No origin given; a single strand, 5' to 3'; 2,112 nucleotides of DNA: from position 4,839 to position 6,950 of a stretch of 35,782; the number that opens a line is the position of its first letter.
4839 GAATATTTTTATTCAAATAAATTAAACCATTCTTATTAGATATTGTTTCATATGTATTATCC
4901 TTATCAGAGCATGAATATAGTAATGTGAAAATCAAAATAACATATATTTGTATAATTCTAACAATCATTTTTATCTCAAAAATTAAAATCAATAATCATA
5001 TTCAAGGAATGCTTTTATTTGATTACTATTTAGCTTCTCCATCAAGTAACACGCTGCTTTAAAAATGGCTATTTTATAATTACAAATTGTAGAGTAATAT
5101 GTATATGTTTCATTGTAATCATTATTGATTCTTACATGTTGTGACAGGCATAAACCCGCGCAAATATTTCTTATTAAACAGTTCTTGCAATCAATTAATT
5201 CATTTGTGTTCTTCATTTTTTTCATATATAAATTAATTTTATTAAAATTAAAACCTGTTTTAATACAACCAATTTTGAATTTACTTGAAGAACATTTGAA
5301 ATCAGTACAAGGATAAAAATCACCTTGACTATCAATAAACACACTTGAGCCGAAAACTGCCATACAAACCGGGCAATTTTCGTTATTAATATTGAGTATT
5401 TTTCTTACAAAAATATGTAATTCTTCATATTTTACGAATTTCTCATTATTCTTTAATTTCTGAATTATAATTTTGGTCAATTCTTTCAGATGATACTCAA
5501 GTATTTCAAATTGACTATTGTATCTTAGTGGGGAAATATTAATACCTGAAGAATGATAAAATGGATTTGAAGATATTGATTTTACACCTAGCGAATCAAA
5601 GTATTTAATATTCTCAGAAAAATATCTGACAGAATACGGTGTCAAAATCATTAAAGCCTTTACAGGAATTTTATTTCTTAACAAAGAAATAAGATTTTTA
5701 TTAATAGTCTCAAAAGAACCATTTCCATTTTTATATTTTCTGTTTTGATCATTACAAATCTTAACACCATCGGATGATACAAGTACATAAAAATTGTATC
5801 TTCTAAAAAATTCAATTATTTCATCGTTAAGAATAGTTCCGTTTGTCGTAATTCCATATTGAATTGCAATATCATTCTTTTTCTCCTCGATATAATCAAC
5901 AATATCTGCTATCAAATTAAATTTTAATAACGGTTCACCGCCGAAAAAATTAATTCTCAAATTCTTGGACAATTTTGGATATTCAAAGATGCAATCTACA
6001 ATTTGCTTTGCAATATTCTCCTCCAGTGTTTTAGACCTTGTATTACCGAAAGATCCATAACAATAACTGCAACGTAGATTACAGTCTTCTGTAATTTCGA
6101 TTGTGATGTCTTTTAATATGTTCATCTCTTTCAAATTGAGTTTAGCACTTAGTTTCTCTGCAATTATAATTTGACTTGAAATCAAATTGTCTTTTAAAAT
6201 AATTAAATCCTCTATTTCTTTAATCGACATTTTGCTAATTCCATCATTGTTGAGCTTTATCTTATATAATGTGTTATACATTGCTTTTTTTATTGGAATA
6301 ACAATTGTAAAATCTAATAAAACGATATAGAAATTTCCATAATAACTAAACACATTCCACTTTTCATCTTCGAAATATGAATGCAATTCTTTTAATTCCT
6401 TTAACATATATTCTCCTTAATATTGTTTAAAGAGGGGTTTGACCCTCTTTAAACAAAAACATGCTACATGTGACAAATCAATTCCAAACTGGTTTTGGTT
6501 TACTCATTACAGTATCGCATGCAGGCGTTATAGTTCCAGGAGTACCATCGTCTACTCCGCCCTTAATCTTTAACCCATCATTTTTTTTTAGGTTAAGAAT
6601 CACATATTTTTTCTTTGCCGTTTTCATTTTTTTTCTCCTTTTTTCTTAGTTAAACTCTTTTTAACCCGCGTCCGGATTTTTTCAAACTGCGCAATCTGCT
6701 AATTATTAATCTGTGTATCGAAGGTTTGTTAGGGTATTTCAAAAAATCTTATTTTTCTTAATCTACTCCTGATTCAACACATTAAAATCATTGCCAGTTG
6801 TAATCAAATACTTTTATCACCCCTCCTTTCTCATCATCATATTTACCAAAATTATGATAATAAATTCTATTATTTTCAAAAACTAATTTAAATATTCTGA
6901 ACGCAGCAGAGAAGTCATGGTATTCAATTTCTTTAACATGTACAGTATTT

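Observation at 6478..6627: Unannotated 49-aa double-glycine precursor peptide (module A)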

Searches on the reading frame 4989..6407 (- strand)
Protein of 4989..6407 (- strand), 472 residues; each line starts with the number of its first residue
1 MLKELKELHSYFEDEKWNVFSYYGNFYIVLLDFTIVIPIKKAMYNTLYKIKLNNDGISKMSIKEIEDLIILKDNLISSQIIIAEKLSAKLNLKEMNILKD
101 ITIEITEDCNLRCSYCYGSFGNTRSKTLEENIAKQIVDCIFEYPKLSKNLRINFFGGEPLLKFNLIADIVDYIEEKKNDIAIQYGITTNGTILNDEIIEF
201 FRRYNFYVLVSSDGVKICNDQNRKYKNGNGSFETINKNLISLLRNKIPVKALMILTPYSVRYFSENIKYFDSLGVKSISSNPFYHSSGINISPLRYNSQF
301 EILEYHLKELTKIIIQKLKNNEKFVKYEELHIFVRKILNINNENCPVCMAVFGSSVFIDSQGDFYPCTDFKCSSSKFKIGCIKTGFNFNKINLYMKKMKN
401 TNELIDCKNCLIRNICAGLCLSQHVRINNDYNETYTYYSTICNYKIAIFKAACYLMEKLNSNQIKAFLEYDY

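Call 6: search_protein_families(library=ncbifam, proteins=[window:4989-6407:-], max_evalue=1)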
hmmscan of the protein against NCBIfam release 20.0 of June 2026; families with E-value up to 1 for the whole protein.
window:4989-6407:- (472 aa): 65 families (the best 25 are shown)
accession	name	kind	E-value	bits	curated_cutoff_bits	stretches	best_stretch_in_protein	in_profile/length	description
NF047865.1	rSAM_PapB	equivalog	1.1e-60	205.6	340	1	99-433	3-329/330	PapB family radical SAM/SPASM ranthipeptide maturase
TIGR04068.1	rSAM_ocin_clost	equivalog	6.2e-53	180.3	500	1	22-457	7-458/462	Cys-rich peptide radical SAM maturase CcpM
TIGR04064.1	rSAM_nif11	equivalog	1.8e-50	172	518.7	1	17-461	4-438/459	nif11-like peptide radical SAM maturase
TIGR03974.1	rSAM_six_Cys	equivalog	5.8e-47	160.6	425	1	50-442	52-438/451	thioether cross-link-forming SCIFF peptide maturase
TIGR03906.1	quino_hemo_SAM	equivalog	1.1e-46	159.4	453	1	63-449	62-444/467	quinohemoprotein amine dehydrogenase maturation protein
NF040492.1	not_ScfB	exception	2.9e-38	131.9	855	1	48-437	49-432/450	ScfB-related radical SAM/SPASM orphan maturase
TIGR03978.1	rSAM_paired_1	equivalog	6.5e-35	120.8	370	1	69-466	54-461/466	His-Xaa-Ser system radical SAM maturase HxsB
TIGR03942.1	sulfatase_rSAM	equivalog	4.3e-34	118.1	349.45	1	106-460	8-361/363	anaerobic sulfatase maturase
TIGR04115.1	rSAM_Cxxx_rpt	equivalog_domain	5.2e-34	118.3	350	1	99-452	2-356/359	radical SAM peptide maturase, CXXX-repeat target family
NF041298.1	rSAM_mat_DynA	equivalog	1.2e-33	116.6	450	1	104-440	6-341/356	dynobactin maturation radical SAM/SPASM protein DynA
NF038170.1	lachnocin_rSAM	equivalog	1.9e-29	102.8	550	1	92-433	67-407/440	lachnocin radical SAM maturase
TIGR04148.1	GG_samocin_CFB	equivalog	2.9e-28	99.2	300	1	92-248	10-175/411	radical SAM peptide maturase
TIGR04280.1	geopep_mat_rSAM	hypoth_equivalog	8.4e-28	97.5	400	1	99-421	84-393/428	geopeptide radical SAM maturase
NF038107.1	rSAM_NF038107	equivalog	1.2e-26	93.6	600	1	65-446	55-419/444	Cys-every-fifth radical SAM/SPASM peptide maturase CefB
NF035951.1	rSAM_RumMC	equivalog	5.7e-26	91.3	720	2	88-272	101-295/510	RumMC family radical SAM sactipeptide maturase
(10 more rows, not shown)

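Call 7: search_protein_families(library=pfam, proteins=[window:4989-6407:-], max_evalue=1)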
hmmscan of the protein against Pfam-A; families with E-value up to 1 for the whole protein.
window:4989-6407:- (472 aa): 2 families
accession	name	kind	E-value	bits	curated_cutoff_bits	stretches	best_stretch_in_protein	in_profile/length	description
PF04055.27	Radical_SAM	-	9.1e-16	58.9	29.5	1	103-257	1-152/166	Radical SAM superfamily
PF13353.11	Fer4_12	-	1.9e-09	38.4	22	1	107-210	13-113/137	4Fe-4S single cluster domain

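Call 12: find_homologous_proteins(query=window:4989-6407:-, max_evalue=1e-20)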
Query window:4989-6407:- (472 aa): 765 proteins with E <= 1e-20 among 8000 candidates; the best 120 are listed.
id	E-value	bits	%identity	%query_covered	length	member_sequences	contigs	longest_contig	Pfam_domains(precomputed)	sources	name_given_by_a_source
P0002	0.0e+0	1021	98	100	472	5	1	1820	PF04055.28,PF13353.12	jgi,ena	-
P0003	2.6e-160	552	54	99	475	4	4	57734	PF04055.28,PF13353.12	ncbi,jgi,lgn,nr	ncbi:MAG: radical SAM protein [Candidatus Delongbacteria bacterium]|jgi:uncharacterized protein|nr:r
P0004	2.8e-37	147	32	68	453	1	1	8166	PF04055.28,PF13353.12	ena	-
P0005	9.5e-37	145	31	68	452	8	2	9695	PF04055.28,PF13353.12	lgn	-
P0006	1.1e-36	145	32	72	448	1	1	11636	PF04055.28,PF13353.12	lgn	-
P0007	1.1e-36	145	27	87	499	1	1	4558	PF04055.28,PF13353.12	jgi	jgi:radical SAM additional 4Fe4S-binding domain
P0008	1.9e-36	144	31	77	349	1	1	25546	PF04055.28,PF13353.12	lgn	-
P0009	2.0e-36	144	30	78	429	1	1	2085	PF04055.28,PF13353.12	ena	-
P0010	3.7e-36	143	30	94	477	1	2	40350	PF04055.28,PF13353.12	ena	-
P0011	3.9e-36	143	32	71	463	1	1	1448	PF04055.28,PF13353.12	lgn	-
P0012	1.6e-35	141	28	83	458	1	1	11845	PF04055.28,PF13353.12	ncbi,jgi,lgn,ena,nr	ncbi:MAG: radical SAM protein [Salinivirgaceae bacterium]|nr:radical SAM protein [Salinivirgaceae ba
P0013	3.3e-35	140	31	38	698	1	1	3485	PF04055.28,PF13353.12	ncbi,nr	ncbi:MAG: radical SAM protein [bacterium]|nr:radical SAM protein [bacterium]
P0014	5.6e-35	139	30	72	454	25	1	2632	PF04055.28,PF13353.12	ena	-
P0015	5.8e-35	139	30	77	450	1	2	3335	PF04055.28,PF13353.12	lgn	-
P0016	1.1e-34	138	29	80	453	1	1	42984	PF04055.28,PF13353.12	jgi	-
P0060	3.1e-32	130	32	86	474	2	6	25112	PF04055.28,PF13353.12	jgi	jgi:uncharacterized protein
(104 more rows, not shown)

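Call 14: find_encoding_contigs(protein=P0002, flank=3000, max_places=4)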
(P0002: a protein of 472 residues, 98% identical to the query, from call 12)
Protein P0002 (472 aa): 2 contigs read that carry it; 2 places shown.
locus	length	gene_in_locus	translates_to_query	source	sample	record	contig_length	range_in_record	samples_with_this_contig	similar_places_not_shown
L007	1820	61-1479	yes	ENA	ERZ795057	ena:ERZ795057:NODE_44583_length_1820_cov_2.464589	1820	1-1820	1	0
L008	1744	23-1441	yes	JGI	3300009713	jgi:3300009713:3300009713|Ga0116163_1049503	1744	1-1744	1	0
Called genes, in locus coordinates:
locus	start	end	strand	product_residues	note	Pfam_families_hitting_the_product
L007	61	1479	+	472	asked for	PF04055:Radical_SAM, PF13353:Fer4_12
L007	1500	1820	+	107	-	?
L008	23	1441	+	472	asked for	PF04055:Radical_SAM, PF13353:Fer4_12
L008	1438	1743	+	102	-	?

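Call 20: find_encoding_contigs(protein=P0010, flank=6000, max_places=2)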
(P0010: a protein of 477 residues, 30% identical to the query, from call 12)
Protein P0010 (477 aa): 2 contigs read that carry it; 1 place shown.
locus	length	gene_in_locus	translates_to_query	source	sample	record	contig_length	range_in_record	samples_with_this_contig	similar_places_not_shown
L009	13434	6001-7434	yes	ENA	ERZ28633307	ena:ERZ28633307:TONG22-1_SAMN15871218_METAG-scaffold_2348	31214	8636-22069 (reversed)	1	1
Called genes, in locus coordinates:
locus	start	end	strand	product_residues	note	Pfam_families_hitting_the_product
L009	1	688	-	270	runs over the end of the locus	-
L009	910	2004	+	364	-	PF12840:HTH_20 (weak)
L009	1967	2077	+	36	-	-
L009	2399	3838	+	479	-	PF00501:AMP-binding, PF13193:AMP-binding_C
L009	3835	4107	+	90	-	PF00550:PP-binding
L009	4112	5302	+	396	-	-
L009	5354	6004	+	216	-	PF02517:Rce1-like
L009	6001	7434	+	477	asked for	PF13353:Fer4_12, PF04055:Radical_SAM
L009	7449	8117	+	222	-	-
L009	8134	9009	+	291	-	PF00005:ABC_tran, PF13175:AAA_15 (faint), PF13304:AAA_21 (faint)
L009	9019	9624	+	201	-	-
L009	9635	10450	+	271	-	PF12698:ABC2_membrane_3 (weak)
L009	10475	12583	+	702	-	-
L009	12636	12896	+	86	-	-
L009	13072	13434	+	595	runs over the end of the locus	PF00664:ABC_membrane, PF00005:ABC_tran, PF02463:SMC_N, PF13304:AAA_21 (faint)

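Call 21: find_encoding_contigs(protein=P0060, flank=6000, max_places=2)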
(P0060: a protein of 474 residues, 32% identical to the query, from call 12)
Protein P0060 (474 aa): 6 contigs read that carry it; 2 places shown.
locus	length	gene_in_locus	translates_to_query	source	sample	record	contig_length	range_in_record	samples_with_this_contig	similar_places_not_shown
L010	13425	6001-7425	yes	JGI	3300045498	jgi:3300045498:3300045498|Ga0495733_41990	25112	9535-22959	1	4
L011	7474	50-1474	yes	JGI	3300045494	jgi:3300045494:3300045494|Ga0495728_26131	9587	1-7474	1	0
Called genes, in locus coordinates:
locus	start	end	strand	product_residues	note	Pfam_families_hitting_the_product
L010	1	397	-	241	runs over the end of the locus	PF12710:HAD, PF08282:Hydrolase_3 (weak)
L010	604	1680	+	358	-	-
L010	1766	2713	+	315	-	PF01699:Na_Ca_ex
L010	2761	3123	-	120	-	-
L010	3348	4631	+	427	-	PF00395:SLH, PF20316:DUF6612 (weak)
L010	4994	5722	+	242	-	-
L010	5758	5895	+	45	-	PF27803:Bacteriocin_CLI3235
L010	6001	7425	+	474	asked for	PF04055:Radical_SAM, PF13353:Fer4_12 (weak)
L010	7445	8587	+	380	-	-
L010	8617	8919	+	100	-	-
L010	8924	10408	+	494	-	PF00082:Peptidase_S8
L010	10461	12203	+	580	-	PF00664:ABC_membrane, PF09818:ABC_ATPase (faint), PF03193:RsgA_GTPase (faint), PF00005:ABC_tran, PF02463:SMC_N (faint)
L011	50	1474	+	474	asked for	PF04055:Radical_SAM, PF13353:Fer4_12 (weak)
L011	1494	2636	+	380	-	-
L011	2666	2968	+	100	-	-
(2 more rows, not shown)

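Call 22: find_encoding_contigs(protein=P0012, flank=6000, max_places=2)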
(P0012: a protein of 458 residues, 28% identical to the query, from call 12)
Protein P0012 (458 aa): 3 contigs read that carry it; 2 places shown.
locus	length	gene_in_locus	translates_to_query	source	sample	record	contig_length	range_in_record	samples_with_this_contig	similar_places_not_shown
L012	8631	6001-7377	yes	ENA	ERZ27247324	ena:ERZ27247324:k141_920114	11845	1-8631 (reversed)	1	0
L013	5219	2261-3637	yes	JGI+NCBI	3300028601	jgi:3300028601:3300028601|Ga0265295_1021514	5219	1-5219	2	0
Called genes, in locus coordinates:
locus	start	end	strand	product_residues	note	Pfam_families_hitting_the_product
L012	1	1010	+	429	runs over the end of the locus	PF04055:Radical_SAM, PF13353:Fer4_12 (weak)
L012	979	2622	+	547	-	PF03572:Peptidase_S41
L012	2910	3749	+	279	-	PF03412:Peptidase_C39, PF13529:Peptidase_C39_2 (faint)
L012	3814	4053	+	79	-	-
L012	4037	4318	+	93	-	PF05016:ParE_toxin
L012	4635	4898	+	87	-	-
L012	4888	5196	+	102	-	PF05016:ParE_toxin (weak)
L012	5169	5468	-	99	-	-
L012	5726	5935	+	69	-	-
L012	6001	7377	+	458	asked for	PF13353:Fer4_12, PF04055:Radical_SAM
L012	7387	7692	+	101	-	-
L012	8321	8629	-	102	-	?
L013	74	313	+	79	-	-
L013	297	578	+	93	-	PF05016:ParE_toxin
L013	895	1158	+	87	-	-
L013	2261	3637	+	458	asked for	PF13353:Fer4_12, PF04055:Radical_SAM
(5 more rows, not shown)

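Call 32: search_solved_structures(query=window:4989-6407:-, max_evalue=0.00001, show_alignments=1)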
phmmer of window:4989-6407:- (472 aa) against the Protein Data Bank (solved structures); distinct sequences matched with E-value up to 0.00001: 5.
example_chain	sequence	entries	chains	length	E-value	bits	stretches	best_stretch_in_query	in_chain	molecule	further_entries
5wgg_A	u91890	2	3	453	8.9e-33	116.9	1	52-436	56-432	Radical SAM domain protein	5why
9gm3_A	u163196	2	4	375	2.8e-10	42.7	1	102-240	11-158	ChlB radical SAM domain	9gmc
4k37_A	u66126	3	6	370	1e-09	40.8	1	106-421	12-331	Anaerobic sulfatase-maturating enzyme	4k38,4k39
4k36_A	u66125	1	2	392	2.3e-09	39.7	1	106-422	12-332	Anaerobic sulfatase-maturating enzyme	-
8vpo_A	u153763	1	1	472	2.4e-09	39.6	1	97-423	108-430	Radical SAM core domain-containing protein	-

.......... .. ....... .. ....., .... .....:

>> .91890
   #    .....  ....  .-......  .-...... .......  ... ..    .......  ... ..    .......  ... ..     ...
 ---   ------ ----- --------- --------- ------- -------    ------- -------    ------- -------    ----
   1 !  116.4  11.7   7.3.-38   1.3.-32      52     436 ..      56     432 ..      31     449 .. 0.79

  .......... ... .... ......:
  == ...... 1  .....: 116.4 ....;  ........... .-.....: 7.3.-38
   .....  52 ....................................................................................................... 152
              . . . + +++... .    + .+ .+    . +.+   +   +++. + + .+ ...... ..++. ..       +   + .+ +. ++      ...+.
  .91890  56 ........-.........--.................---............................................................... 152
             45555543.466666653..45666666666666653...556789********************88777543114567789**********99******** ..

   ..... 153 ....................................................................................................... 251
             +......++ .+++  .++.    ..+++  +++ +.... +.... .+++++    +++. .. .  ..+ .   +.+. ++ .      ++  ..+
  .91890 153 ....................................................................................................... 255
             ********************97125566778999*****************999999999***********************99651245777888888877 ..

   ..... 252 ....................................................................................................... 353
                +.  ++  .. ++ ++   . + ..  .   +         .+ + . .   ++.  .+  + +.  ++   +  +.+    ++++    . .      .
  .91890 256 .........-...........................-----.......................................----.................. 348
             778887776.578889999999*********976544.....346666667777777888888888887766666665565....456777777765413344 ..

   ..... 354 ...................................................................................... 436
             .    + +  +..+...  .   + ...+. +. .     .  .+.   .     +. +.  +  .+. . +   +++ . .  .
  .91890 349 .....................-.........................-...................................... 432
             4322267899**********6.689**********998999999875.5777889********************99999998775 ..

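Call 78: predict_structure(alignment_id=A4)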
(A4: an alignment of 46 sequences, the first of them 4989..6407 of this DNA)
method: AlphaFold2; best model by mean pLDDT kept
length: 472 residues; sequences in the alignment: 46
mean_pLDDT: 86.0   pTM: 0.88
mean pLDDT of the five models: 86.0, 84.7, 84.4, 84.2, 83.0
residues with pLDDT >= 90: 273; 70-90: 129; 50-70: 53; < 50: 17
segments of 3 or more residues with pLDDT < 50: 83-89, 288-292
pLDDT, mean of each block of 10 residues (from residue 1): 77 84 93 86 90 73 89 81 50 77 96 77 81 98 94 97 98 97 98 98 98 97 95 98 98 93 96 96 66 61 94 96 94 85 53 86 91 84 94 80 75 73 73 64 90 95 90 46
secondary structure, 60 per line:
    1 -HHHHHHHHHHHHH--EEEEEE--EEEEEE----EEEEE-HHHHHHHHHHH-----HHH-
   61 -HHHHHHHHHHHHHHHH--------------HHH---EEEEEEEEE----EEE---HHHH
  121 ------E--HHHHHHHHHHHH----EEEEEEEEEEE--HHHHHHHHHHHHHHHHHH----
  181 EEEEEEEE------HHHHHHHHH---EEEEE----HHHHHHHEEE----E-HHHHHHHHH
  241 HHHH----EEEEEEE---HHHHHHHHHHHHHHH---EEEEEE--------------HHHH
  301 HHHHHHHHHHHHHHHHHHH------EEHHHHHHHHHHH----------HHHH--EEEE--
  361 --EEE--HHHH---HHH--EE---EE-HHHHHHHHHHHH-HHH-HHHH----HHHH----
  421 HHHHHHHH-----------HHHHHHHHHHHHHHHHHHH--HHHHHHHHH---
elements in order: H2-14 E17-22 E25-30 E35-39 H41-51 H62-77 E98-106 E111-113 H117-120 H130-141 E146-156 H159-176 E181-188 H195-203 E207-211 H216-222 E223-225 H232-244 E249-255 H259-273 E277-282 H297-319 H328-338 H349-352 E355-358 E363-365 H368-371 H388-399 H405-408 H413-416 H421-428 H440-458 H461-469

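Call 80: fold_search(model_id=the predicted structure, library=pdb)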
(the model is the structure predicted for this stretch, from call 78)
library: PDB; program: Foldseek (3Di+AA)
matches with E <= 10: 1267; with E <= 0.001: 97
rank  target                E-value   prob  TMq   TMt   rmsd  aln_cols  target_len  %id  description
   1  5why_B                2.3e-26  1.00  0.73  0.81   4.4       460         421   22  Structural Insights into Thioether Bond Formation in the Biosynthesis of Sactipeptides (released 2017-07-26)
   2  5wgg_A                2.3e-26  1.00  0.75  0.79   4.7       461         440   21  Structural Insights into Thioether Bond Formation in the Biosynthesis of Sactipeptides (released 2017-07-26)
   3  5why_A                3.7e-26  1.00  0.74  0.82   4.2       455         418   21  Structural Insights into Thioether Bond Formation in the Biosynthesis of Sactipeptides (released 2017-07-26)
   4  4k36_A                1.3e-18  1.00  0.64  0.78   4.2       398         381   19  His6 tagged anSMEcpe with bound AdoMet (released 2013-05-08)
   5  4k36_B                4.7e-18  1.00  0.61  0.77   4.3       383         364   20  His6 tagged anSMEcpe with bound AdoMet (released 2013-05-08)
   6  4k37_A                1.3e-17  1.00  0.63  0.80   4.1       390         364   18  Native anSMEcpe with bound AdoMet (released 2013-05-08)
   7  4k37_B                4.3e-17  1.00  0.63  0.79   3.7       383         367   19  Native anSMEcpe with bound AdoMet (released 2013-05-08)
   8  4k38_B                4.3e-17  1.00  0.61  0.77   4.1       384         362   19  Native anSMEcpe with bound AdoMet and Kp18Cys peptide (released 2013-05-08)
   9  4k39_A                4.6e-17  1.00  0.60  0.77   4.5       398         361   19  Native anSMEcpe with bound AdoMet and Cp18Cys peptide (released 2013-05-08)
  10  4k38_A                5.4e-17  1.00  0.61  0.77   4.4       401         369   19  Native anSMEcpe with bound AdoMet and Kp18Cys peptide (released 2013-05-08)
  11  4k39_B                9.3e-17  1.00  0.61  0.79   4.0       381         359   20  Native anSMEcpe with bound AdoMet and Cp18Cys peptide (released 2013-05-08)
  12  9gm3_A                2.6e-16  1.00  0.65  0.80   3.9       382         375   18  Crystal structure of the complex formed between the radical SAM protein ChlB and the leader region of its precursor su (released 2025-06-25)
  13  9gm3_C                3.4e-16  1.00  0.64  0.80   3.9       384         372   18  Crystal structure of the complex formed between the radical SAM protein ChlB and the leader region of its precursor su (released 2025-06-25)
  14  8vpo                  1.2e-15  1.00  0.55  0.58   9.6       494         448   18  X-Ray Crystal Structure of TigE from Paramaledivibacter caminithermalis (released 2024-02-07)
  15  9gmc_C                1.6e-15  1.00  0.64  0.80   3.9       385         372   18  Crystal structure of the complex formed between the radical SAM protein ChlB and the R3A mutant of ChlA (released 2025-06-25)
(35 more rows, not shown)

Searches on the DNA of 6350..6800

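Call 81: search_rna_families(source=window, start=6350, end=6800, threshold=evalue, max_evalue=10)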
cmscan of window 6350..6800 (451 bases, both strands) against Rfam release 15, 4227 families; matches with E-value up to 10: 6.
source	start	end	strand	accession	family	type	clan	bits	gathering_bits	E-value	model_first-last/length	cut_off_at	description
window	6625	6678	-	RF02980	freshwater-2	Cis-reg;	-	18.7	49.9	1.7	1-84/84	no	freshwater-2 RNA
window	6405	6471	-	RF02980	freshwater-2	Cis-reg;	-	14.9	49.9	9.7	1-84/84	no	freshwater-2 RNA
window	6350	6472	+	RF02593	NsiR8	Gene; sRNA;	-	14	61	4.8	43-172/172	5'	Nitrogen stress-induced RNA 8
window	6462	6498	-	RF03070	ssNA-helicase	Gene; sRNA;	-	13.2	41.5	9.7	1-49/49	no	ssNA-helicase RNA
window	6363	6457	+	RF02706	TeloSII_ncR30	Gene; sRNA;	-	12.4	86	1.7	1-226/226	no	TeloSII non coding RNA 30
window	6428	6451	-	RF00373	RNaseP_arch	Gene; ribozyme;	CL00002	7.7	84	5.5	1-288/288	no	Archaeal RNase P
